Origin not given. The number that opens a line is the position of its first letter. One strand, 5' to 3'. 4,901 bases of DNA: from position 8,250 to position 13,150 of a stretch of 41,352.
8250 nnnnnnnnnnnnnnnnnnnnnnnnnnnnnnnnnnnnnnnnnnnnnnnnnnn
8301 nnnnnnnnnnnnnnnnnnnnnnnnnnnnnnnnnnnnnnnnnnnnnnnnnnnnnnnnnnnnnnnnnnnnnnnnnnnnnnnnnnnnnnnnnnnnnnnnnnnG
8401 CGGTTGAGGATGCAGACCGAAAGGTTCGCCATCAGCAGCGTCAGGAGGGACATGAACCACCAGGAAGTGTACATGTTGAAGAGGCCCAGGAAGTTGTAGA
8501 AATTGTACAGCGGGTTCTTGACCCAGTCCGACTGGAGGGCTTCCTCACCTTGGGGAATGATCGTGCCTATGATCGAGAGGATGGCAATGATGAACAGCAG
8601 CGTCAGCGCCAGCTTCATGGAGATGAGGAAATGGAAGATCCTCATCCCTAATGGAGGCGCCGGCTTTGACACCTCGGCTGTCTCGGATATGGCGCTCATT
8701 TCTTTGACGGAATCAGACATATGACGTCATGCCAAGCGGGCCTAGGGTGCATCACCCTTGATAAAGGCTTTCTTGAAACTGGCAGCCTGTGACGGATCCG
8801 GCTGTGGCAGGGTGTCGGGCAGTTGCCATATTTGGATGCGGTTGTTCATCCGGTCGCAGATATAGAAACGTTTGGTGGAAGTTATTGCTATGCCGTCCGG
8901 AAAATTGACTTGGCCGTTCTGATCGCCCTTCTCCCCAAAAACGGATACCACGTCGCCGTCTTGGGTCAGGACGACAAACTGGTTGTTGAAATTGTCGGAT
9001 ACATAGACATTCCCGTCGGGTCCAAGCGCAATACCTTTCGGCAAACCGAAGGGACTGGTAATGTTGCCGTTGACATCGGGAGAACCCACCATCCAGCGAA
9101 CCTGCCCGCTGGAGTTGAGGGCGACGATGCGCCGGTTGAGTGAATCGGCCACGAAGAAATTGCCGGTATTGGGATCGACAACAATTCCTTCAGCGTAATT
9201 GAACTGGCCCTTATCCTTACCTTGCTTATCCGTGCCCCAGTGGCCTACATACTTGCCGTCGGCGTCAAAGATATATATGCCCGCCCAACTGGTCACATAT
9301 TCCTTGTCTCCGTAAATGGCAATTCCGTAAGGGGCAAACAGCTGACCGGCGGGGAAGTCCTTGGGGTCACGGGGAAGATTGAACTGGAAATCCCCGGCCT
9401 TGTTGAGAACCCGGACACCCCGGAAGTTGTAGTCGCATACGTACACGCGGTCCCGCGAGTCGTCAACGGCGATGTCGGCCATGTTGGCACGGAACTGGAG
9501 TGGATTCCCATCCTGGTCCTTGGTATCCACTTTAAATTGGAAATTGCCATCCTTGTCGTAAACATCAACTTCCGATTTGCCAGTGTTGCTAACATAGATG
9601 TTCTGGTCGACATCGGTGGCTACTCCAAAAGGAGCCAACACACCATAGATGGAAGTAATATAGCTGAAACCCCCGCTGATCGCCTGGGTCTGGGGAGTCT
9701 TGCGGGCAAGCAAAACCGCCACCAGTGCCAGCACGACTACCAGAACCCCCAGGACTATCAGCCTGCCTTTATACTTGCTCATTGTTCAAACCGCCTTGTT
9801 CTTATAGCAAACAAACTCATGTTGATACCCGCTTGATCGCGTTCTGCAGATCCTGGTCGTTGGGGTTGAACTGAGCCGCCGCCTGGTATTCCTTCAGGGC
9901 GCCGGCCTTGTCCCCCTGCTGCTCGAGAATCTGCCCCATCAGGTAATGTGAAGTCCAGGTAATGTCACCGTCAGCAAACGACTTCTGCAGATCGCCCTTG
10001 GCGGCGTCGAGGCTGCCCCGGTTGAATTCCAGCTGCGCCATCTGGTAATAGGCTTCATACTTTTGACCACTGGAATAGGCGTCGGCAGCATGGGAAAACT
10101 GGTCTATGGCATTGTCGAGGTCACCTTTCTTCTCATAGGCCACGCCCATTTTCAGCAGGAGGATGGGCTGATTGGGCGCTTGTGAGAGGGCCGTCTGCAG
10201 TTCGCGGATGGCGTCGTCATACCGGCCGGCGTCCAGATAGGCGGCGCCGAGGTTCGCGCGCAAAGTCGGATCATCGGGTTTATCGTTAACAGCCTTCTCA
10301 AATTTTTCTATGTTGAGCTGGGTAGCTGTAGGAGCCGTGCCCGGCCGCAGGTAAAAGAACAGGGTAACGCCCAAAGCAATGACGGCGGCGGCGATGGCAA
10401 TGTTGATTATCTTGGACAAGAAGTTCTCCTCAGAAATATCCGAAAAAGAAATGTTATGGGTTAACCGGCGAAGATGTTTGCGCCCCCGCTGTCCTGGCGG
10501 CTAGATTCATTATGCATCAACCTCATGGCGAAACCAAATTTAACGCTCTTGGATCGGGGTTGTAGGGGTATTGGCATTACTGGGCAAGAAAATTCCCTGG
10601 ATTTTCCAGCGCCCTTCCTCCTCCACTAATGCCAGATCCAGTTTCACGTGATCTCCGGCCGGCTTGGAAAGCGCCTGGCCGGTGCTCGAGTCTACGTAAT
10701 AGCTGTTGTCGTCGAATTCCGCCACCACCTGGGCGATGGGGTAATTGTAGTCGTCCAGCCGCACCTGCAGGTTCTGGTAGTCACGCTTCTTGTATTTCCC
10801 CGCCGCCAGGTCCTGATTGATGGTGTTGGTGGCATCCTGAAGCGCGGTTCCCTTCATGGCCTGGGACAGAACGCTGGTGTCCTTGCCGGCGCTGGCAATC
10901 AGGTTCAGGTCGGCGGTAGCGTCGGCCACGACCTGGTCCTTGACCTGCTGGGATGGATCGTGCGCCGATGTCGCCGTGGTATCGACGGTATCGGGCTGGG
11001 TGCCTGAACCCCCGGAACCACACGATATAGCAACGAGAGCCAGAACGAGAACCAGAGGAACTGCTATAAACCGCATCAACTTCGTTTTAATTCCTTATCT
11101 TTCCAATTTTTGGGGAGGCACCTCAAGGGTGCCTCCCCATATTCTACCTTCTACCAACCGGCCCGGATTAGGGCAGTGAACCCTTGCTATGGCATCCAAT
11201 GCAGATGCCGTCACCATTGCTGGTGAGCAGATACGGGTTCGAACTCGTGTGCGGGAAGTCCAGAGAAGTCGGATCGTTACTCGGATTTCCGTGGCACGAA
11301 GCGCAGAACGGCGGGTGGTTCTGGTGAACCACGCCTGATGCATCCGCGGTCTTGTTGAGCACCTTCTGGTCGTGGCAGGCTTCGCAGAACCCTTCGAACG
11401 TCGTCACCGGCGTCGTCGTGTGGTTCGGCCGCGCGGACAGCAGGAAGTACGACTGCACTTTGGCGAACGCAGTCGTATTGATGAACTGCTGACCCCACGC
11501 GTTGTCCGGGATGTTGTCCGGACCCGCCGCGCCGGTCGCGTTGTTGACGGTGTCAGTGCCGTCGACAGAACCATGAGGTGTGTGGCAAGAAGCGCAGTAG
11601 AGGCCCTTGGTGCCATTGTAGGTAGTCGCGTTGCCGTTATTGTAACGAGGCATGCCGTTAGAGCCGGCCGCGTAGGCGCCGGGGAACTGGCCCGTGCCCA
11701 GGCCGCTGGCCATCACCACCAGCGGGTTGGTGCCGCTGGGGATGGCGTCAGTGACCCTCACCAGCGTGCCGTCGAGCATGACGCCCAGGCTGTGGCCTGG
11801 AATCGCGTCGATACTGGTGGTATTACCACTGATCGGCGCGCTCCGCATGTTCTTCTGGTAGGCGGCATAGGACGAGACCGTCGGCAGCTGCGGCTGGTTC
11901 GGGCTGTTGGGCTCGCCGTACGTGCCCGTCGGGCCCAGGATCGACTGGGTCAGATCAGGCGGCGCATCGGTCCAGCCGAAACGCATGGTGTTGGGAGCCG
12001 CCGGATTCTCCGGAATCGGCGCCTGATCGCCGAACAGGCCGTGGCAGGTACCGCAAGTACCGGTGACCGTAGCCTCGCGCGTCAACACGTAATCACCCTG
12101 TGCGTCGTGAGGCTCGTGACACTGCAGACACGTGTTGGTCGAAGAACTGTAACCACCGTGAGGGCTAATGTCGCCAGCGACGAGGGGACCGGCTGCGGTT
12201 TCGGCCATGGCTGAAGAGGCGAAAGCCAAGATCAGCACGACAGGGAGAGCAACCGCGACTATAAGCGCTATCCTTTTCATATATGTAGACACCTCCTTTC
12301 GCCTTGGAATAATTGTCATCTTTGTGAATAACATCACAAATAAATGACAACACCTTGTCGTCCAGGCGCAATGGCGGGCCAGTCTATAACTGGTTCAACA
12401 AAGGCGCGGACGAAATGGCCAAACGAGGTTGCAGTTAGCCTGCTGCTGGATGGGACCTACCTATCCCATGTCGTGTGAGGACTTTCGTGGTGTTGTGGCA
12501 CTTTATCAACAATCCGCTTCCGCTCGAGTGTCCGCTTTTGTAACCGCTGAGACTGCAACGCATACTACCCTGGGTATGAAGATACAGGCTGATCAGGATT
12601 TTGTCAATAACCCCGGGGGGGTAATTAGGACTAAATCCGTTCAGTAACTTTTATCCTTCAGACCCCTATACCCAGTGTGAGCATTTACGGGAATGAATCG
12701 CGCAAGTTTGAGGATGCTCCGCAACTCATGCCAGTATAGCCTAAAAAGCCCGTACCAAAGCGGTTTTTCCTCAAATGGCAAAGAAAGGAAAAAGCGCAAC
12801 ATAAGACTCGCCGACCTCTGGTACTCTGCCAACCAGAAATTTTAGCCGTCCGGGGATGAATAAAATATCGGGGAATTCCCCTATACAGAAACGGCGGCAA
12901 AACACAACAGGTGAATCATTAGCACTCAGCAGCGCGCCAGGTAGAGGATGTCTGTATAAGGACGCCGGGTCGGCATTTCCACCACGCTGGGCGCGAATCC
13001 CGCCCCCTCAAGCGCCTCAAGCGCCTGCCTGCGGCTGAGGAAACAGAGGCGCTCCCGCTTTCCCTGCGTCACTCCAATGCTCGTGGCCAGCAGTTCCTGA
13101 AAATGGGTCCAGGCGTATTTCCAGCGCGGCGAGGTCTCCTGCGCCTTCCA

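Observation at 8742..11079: Lipoprotein, TPR and NHL-propeller trio wedged between the OmcS-like cytochrome and resBC: candidate assembly or anchoring factors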

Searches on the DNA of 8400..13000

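Call 70: search_rna_families(source=window, start=8400, end=13000, threshold=evalue, max_evalue=1)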
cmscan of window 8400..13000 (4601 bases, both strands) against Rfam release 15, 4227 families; matches with E-value up to 1: 2.
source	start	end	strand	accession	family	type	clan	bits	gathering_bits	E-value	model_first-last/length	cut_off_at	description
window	11100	11134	-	RF01371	CRISPR-DR58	Gene; CRISPR;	-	23.2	38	0.33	1-37/37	no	CRISPR RNA direct repeat element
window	11109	11139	-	RF01759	sucC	Cis-reg;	-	21.2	50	0.39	9-39/70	no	sucC RNA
